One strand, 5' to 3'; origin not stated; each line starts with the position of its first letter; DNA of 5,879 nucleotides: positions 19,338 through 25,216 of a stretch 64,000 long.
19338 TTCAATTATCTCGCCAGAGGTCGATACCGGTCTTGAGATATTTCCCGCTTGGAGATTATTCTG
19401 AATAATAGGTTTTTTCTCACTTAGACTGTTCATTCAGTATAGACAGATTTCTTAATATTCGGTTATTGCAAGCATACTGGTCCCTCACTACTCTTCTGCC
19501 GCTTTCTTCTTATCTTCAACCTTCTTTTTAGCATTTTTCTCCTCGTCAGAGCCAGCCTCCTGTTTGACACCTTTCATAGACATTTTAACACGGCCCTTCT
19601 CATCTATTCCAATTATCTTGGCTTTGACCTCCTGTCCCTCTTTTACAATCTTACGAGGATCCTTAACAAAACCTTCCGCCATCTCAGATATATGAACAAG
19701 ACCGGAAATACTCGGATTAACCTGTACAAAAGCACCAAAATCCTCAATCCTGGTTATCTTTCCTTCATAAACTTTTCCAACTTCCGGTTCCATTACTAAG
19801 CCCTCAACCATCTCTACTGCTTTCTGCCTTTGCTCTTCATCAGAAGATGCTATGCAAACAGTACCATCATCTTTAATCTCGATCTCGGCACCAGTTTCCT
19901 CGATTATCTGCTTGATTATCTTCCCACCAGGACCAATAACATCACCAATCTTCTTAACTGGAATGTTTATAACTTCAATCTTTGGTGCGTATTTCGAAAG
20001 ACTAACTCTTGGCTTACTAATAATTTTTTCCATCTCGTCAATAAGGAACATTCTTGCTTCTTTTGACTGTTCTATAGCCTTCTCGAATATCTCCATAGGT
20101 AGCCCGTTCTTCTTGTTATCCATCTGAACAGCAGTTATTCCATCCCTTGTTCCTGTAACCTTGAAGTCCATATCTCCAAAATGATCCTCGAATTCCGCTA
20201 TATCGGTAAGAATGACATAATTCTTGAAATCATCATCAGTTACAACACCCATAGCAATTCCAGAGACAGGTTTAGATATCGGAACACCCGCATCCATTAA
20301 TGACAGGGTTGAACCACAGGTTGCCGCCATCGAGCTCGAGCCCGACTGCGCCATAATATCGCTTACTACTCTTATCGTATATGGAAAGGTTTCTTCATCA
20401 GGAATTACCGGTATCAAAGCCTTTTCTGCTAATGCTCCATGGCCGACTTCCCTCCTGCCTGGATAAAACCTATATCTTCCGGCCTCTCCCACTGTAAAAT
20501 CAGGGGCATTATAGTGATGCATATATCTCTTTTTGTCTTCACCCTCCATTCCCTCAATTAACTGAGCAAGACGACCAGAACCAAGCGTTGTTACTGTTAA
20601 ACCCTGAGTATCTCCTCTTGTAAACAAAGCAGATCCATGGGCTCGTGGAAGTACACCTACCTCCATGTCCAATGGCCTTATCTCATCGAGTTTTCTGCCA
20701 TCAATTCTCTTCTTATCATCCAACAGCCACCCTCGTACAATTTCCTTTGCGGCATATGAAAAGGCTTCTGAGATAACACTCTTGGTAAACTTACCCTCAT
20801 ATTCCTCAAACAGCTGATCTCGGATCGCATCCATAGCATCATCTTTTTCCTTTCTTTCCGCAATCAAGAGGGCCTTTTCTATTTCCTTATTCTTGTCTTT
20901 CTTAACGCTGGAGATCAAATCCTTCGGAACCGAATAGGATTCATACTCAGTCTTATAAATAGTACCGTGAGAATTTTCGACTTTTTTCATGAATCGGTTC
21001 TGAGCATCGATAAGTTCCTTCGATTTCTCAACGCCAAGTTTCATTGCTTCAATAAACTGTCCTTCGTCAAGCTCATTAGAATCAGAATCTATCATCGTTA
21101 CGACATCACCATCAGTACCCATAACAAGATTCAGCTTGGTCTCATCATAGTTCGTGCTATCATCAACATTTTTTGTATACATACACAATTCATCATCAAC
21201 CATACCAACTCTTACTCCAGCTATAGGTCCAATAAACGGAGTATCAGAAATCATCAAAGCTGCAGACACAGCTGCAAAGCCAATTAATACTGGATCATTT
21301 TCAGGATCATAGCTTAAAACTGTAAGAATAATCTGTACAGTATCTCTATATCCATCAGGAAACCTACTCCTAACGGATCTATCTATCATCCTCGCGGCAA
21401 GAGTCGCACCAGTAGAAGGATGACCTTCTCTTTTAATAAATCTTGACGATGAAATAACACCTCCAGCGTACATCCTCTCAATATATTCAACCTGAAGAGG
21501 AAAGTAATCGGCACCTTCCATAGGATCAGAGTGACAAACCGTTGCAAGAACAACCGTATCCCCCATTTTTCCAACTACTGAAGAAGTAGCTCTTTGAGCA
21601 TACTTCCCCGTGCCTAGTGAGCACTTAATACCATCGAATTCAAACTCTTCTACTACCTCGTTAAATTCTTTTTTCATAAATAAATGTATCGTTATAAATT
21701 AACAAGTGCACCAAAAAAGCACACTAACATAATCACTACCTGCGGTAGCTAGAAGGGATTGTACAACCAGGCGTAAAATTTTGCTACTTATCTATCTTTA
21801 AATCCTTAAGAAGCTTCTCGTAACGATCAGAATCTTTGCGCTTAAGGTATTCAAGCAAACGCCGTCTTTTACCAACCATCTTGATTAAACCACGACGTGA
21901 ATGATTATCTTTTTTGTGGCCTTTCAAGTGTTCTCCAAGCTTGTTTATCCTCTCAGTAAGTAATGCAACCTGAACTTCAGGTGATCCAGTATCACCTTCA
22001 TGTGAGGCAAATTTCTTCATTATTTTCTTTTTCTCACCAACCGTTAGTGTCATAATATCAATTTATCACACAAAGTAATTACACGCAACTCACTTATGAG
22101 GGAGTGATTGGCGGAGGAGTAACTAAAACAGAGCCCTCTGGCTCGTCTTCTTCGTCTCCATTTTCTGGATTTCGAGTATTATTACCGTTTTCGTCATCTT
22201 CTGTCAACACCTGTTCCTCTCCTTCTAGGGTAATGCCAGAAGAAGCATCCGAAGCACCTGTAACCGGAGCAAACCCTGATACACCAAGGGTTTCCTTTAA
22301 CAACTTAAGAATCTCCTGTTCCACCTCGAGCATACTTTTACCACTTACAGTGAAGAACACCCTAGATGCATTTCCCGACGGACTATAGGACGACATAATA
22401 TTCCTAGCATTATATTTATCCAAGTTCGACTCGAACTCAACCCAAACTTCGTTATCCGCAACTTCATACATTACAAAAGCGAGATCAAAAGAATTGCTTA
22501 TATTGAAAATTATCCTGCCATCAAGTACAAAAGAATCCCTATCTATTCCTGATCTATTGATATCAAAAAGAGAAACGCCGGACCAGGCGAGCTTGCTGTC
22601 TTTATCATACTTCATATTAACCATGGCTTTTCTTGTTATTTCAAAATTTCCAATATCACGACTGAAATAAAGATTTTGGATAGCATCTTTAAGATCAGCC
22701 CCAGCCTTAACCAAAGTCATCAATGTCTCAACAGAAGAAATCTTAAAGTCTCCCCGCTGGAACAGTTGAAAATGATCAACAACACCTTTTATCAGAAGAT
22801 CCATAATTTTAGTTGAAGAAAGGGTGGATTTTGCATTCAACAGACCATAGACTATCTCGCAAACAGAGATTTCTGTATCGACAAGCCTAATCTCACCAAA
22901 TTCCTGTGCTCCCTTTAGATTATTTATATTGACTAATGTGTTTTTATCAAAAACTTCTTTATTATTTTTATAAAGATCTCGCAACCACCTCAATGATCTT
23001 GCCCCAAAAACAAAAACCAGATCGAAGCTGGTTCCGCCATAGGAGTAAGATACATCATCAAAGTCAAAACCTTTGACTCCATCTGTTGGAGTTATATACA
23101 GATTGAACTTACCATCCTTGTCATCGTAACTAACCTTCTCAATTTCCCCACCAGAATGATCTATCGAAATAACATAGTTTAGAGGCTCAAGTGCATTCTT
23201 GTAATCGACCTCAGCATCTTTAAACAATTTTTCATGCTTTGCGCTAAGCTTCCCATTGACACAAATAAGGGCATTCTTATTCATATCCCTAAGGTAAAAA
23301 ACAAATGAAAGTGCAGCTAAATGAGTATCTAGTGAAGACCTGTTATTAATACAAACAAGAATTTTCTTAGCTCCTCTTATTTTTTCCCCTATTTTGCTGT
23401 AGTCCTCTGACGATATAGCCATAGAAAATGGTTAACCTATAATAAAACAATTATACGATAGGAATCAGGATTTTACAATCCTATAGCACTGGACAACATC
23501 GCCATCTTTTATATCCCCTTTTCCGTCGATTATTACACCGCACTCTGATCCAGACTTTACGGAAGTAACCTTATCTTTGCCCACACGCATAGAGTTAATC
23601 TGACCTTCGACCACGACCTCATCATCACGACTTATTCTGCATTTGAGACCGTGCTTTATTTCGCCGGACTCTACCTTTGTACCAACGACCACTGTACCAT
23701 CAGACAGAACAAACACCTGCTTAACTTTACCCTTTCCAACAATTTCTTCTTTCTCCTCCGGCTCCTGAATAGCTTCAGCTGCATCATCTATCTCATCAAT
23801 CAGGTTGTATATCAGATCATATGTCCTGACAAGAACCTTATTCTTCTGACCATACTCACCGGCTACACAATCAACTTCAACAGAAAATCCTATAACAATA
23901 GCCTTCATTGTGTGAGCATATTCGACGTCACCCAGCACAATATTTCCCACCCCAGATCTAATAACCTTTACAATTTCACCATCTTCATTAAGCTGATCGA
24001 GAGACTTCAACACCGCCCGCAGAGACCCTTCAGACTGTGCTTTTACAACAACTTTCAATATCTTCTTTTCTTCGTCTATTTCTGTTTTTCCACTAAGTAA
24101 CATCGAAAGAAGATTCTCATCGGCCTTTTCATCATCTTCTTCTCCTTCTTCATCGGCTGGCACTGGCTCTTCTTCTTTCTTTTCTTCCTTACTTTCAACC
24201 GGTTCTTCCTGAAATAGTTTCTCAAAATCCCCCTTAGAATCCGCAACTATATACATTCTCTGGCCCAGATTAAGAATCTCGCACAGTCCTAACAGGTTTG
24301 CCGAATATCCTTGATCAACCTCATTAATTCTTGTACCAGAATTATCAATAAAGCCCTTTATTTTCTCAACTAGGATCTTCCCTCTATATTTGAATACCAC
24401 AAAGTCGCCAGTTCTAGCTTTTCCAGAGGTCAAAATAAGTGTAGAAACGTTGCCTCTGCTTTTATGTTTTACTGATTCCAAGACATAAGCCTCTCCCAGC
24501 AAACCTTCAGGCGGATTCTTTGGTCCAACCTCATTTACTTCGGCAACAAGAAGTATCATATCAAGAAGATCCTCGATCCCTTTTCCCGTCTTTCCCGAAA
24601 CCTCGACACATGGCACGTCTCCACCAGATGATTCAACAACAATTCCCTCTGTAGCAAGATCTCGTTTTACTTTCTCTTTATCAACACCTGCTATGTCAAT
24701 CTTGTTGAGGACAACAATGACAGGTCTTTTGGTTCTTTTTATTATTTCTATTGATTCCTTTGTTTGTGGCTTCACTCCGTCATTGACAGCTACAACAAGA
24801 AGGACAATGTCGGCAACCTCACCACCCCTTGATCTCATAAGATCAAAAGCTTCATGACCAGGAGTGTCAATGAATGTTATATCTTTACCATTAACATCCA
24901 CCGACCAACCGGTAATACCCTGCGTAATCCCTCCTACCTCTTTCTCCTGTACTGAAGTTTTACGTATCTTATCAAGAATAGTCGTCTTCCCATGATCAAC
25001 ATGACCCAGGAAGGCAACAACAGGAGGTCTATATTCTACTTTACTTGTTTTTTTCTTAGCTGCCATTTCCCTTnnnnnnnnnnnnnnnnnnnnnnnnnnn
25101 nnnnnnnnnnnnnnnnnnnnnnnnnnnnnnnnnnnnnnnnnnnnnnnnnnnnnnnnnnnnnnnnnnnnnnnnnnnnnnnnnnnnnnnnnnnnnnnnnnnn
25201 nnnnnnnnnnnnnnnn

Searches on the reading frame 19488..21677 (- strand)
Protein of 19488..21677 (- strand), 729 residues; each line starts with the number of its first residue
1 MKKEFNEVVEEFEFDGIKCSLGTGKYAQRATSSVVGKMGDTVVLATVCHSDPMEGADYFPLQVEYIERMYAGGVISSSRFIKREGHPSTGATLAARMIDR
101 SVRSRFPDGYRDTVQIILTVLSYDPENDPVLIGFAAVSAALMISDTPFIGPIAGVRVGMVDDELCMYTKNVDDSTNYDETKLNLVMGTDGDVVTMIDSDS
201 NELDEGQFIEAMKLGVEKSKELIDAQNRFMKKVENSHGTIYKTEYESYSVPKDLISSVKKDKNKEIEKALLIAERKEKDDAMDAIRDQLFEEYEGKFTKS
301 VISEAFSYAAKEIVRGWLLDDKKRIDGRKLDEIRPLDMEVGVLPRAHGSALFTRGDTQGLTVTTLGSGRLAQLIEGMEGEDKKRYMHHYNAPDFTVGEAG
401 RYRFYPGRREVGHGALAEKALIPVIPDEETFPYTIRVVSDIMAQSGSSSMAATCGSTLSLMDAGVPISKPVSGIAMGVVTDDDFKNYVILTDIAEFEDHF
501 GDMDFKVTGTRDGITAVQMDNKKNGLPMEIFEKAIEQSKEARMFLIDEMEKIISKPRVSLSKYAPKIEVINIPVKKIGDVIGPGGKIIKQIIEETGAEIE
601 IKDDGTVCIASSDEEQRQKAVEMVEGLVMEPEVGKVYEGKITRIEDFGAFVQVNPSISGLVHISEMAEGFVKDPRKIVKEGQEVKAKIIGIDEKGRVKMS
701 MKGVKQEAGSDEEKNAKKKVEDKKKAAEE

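Call 10: search_protein_families(library=pfam, proteins=[window:19488-21677:-], max_evalue=0.001)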
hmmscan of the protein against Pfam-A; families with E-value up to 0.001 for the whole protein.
window:19488-21677:- (729 aa): 7 families
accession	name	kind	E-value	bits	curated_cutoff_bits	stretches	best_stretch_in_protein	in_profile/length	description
PF01138.27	RNase_PH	-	5.2e-43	147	25.5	2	332-466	1-130/130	3' exoribonuclease family, domain 1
PF00575.29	S1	-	1.5e-18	67.4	22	1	630-702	1-74/74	S1 RNA binding domain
PF03725.20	RNase_PH_C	-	1.4e-13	51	20.8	2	470-541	2-67/67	3' exoribonuclease family, domain 2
PF00013.35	KH_1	-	4.1e-13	49.3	21.5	1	568-625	2-65/66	KH domain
PF03726.19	PNPase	-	3.4e-10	40.7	24.6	1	254-329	2-81/81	Polyribonucleotide nucleotidyltransferase, RNA binding domain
PF22675.2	KH-I_KHDC4-BBP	-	1.7e-06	28.2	30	1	577-620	8-67/76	KHDC4/BBP-like, KH-domain type I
PF24685.1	OB_RRP5_4th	-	8.8e-05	22.9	31.5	1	630-691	5-71/92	RRP5 OB-fold domain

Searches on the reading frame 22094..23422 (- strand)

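Call 11: search_protein_families(library=pfam, proteins=[window:22094-23422:-], max_evalue=0.001)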
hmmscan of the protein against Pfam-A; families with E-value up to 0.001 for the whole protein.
window:22094-23422:- (442 aa): 0 families

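Call 69: search_protein_families(library=pfam, proteins=[window:22094-23422:-], max_evalue=1)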
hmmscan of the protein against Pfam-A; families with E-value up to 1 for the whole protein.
window:22094-23422:- (442 aa): 2 families
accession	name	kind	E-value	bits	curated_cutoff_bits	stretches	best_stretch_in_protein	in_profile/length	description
PF16320.10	Ribosomal_L12_N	-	0.036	14.2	25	1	360-390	10-39/48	Ribosomal protein L7/L12 dimerisation domain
PF01917.21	Arch_flagellin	-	0.12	13.2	29.5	1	74-167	40-133/162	Archaebacterial flagellin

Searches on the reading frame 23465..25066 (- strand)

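Call 11: search_protein_families(library=pfam, proteins=[window:23465-25066:-], max_evalue=0.001)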
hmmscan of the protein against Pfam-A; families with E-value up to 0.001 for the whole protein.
window:23465-25066:- (533 aa): 11 families
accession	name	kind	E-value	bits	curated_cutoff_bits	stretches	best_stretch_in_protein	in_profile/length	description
PF00009.33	GTP_EFTU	-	5.3e-35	121.1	26.5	1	17-173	6-184/188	Elongation factor Tu GTP binding domain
PF11987.13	IF-2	-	6.8e-23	81.3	27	1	327-426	16-116/117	Translation-initiation factor 2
PF01926.29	MMR_HSR1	-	1.5e-14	54.5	21.9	1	17-122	2-113/113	50S ribosome-binding GTPase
PF22042.2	EF-G_D2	-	1.3e-06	28.9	27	1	192-271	3-81/84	Elongation factor G domain 2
PF00071.28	Ras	-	1.3e-06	28.5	21.6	1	18-171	3-156/162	Ras family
PF02421.24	FeoB_N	-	1.7e-06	28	27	1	17-170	3-155/156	Ferrous iron transport protein B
PF08477.19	Roc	-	7e-05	23.5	27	1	17-124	2-119/119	Ras of Complex, Roc, domain of DAPkinase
PF00025.27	Arf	-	0.00011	22.2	22.3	1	17-171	17-170/174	ADP-ribosylation factor family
PF00350.29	Dynamin_N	-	0.00013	22.4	27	0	50-123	90-168/168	Dynamin family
PF03144.31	GTP_EFTU_D2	-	0.00018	22.3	30.3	0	459-525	2-72/73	Elongation factor Tu domain 2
PF12631.12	MnmE_helical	-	0.00093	19.8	40.1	0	30-174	74-134/211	MnmE helical domain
